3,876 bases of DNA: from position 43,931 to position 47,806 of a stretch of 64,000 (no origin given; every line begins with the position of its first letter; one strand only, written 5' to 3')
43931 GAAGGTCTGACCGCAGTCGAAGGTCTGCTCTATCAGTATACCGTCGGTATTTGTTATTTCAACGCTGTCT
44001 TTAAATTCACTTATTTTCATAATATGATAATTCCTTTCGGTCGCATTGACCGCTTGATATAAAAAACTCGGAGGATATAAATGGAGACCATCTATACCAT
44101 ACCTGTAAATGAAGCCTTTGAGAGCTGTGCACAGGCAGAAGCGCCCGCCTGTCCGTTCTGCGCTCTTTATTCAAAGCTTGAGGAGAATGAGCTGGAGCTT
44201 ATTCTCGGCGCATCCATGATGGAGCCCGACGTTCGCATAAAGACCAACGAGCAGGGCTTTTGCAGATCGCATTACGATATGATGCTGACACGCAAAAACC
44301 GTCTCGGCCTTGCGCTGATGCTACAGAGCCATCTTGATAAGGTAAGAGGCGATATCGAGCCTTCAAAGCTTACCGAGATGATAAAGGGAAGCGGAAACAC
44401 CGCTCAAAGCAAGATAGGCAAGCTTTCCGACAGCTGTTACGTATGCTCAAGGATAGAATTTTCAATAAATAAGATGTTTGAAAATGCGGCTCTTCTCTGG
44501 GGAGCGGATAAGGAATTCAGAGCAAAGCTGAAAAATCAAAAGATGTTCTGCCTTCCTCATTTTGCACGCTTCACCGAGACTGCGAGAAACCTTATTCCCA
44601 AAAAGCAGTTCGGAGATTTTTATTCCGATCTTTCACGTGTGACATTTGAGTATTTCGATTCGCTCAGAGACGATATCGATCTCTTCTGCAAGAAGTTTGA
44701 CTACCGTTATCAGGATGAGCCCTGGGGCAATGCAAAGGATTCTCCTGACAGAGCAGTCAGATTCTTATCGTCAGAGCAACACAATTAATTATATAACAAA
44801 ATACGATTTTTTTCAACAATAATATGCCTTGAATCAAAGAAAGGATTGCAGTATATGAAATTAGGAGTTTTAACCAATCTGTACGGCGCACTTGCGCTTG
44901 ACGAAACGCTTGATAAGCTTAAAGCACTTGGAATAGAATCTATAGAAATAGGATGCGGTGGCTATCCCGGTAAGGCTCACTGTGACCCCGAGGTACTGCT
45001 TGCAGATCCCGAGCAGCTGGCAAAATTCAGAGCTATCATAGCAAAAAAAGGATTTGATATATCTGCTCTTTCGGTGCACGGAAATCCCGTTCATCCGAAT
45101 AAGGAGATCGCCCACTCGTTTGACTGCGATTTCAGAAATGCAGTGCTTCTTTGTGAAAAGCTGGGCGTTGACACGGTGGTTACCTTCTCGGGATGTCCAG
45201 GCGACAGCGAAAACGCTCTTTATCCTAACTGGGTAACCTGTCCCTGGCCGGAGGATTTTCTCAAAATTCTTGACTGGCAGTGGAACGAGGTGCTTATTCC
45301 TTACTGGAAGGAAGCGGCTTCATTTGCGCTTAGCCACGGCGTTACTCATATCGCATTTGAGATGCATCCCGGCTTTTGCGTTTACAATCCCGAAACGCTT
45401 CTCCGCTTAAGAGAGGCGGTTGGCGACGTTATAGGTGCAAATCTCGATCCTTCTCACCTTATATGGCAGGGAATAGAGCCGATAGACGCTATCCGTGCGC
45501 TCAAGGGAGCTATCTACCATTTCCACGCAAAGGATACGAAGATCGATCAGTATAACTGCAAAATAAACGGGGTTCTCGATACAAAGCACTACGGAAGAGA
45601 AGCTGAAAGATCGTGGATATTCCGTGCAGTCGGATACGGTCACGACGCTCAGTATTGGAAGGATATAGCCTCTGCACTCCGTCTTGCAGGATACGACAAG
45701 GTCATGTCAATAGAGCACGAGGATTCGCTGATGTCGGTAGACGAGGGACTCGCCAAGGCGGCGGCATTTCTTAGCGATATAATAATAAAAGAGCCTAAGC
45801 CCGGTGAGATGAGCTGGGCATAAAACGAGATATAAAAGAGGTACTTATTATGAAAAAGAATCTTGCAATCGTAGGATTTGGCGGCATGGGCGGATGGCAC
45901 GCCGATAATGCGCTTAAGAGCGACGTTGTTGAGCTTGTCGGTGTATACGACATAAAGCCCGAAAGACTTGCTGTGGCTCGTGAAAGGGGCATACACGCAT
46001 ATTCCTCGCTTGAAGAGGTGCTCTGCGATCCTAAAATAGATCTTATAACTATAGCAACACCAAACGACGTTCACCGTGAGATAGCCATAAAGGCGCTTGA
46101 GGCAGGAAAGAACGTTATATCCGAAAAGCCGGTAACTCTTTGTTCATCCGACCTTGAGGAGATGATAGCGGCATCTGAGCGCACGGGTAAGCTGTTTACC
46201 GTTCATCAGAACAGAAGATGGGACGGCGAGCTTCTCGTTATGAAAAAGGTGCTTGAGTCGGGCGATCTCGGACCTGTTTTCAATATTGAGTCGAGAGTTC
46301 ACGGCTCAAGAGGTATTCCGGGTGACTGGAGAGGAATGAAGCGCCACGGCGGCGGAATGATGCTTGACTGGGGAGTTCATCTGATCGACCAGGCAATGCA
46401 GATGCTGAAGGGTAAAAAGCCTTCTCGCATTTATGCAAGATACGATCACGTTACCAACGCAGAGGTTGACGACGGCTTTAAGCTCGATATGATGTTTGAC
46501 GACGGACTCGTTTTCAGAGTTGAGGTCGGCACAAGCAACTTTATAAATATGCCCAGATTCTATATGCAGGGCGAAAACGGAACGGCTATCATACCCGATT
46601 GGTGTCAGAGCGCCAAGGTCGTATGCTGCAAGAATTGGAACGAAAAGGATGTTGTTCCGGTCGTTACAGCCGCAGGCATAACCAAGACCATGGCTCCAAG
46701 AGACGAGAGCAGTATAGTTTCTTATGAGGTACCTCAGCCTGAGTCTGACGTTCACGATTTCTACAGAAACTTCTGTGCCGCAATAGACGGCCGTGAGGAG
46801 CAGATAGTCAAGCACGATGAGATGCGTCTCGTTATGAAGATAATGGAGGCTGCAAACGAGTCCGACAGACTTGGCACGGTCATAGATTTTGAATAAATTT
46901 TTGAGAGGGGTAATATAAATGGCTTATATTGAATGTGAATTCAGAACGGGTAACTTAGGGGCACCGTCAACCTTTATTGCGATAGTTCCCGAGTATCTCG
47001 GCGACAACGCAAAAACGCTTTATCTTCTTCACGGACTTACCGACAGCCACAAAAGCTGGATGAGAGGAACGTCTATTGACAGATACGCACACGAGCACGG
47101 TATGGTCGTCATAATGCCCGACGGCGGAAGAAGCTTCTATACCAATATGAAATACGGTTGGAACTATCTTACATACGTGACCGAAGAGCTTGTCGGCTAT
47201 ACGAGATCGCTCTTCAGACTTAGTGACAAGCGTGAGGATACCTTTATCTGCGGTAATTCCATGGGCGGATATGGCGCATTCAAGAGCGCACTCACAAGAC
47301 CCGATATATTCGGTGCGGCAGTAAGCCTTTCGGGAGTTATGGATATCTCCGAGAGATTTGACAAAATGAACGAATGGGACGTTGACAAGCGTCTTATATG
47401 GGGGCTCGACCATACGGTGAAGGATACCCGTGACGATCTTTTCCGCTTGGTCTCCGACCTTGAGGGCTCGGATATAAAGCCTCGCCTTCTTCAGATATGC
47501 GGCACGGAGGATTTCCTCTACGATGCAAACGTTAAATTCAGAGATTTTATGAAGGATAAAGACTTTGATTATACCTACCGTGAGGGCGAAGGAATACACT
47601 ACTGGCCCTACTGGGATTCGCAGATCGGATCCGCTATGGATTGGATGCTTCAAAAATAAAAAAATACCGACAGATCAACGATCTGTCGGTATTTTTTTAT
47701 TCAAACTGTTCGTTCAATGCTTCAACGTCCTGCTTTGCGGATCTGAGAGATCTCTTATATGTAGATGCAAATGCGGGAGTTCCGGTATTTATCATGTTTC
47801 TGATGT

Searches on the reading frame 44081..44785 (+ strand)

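Call 90: search_protein_families(library=pfam, proteins=[window:44081-44785:+], max_evalue=0.001)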
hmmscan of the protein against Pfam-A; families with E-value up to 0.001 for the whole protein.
window:44081-44785:+ (235 aa): 1 family
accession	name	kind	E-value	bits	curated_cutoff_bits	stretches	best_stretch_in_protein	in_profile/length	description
PF19538.4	DUF6062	-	4.3e-78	262.5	27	1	2-233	3-240/243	Family of unknown function (DUF6062)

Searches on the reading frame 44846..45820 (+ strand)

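Call 90: search_protein_families(library=pfam, proteins=[window:44846-45820:+], max_evalue=0.001)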
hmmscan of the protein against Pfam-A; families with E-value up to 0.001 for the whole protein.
window:44846-45820:+ (325 aa): 1 family
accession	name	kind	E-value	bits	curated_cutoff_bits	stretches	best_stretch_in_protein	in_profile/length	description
PF01261.30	AP_endonuc_2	-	3.7e-29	102.6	31.1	1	22-310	1-247/249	Xylose isomerase-like TIM barrel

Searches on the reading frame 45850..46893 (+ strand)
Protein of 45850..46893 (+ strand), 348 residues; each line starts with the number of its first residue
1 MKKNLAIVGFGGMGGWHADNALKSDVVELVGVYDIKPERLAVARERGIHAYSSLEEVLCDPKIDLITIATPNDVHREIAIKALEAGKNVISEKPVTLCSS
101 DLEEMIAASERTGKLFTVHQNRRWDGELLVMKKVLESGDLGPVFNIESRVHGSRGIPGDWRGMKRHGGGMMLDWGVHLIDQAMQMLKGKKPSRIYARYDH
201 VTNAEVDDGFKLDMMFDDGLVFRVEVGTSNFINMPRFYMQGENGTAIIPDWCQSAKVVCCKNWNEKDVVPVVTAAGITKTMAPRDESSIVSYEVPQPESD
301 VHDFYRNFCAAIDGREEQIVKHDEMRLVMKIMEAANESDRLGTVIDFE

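Call 90: search_protein_families(library=pfam, proteins=[window:45850-46893:+], max_evalue=0.001)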
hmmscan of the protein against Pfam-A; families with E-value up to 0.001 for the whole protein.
window:45850-46893:+ (348 aa): 6 families
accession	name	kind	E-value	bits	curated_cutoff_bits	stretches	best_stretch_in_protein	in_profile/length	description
PF01408.29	GFO_IDH_MocA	-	1.3e-27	97.3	24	1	4-118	2-118/120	Oxidoreductase family, NAD-binding Rossmann fold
PF22725.1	GFO_IDH_MocA_C3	-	9.4e-22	77.8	27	1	131-246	4-123/124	GFO/IDH/MocA C-terminal domain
PF02894.22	GFO_IDH_MocA_C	-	9.1e-14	52.2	22.9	1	132-345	1-216/218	Oxidoreductase family, C-terminal alpha/beta domain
PF02629.25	CoA_binding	-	0.00014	23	22.3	1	2-90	3-91/97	CoA binding domain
PF07991.19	KARI_N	-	0.0005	20.1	20.6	1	2-83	4-81/165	Acetohydroxy acid isomeroreductase, NADPH-binding domain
PF03447.22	NAD_binding_3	-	0.00051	21.2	24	1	27-113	22-110/116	Homoserine dehydrogenase, NAD binding domain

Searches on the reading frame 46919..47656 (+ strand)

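Call 90: search_protein_families(library=pfam, proteins=[window:46919-47656:+], max_evalue=0.001)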
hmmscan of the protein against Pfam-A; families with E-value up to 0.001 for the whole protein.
window:46919-47656:+ (246 aa): 5 families
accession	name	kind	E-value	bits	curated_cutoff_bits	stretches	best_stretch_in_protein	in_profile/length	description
PF00756.26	Esterase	-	2.5e-22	80.3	22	1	24-237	15-245/251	Putative esterase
PF00326.27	Peptidase_S9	-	1.1e-06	28.8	22.6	1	105-199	63-156/213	Prolyl oligopeptidase family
PF02230.22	Abhydrolase_2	-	5.1e-06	26.9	23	0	104-149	103-148/217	Phospholipase/Carboxylesterase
PF00561.26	Abhydrolase_1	-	3e-05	24.2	25.8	1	33-169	2-125/245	alpha/beta hydrolase fold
PF12146.15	Hydrolase_4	-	9.1e-05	22.3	27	1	78-153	49-122/239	Serine aminopeptidase, S33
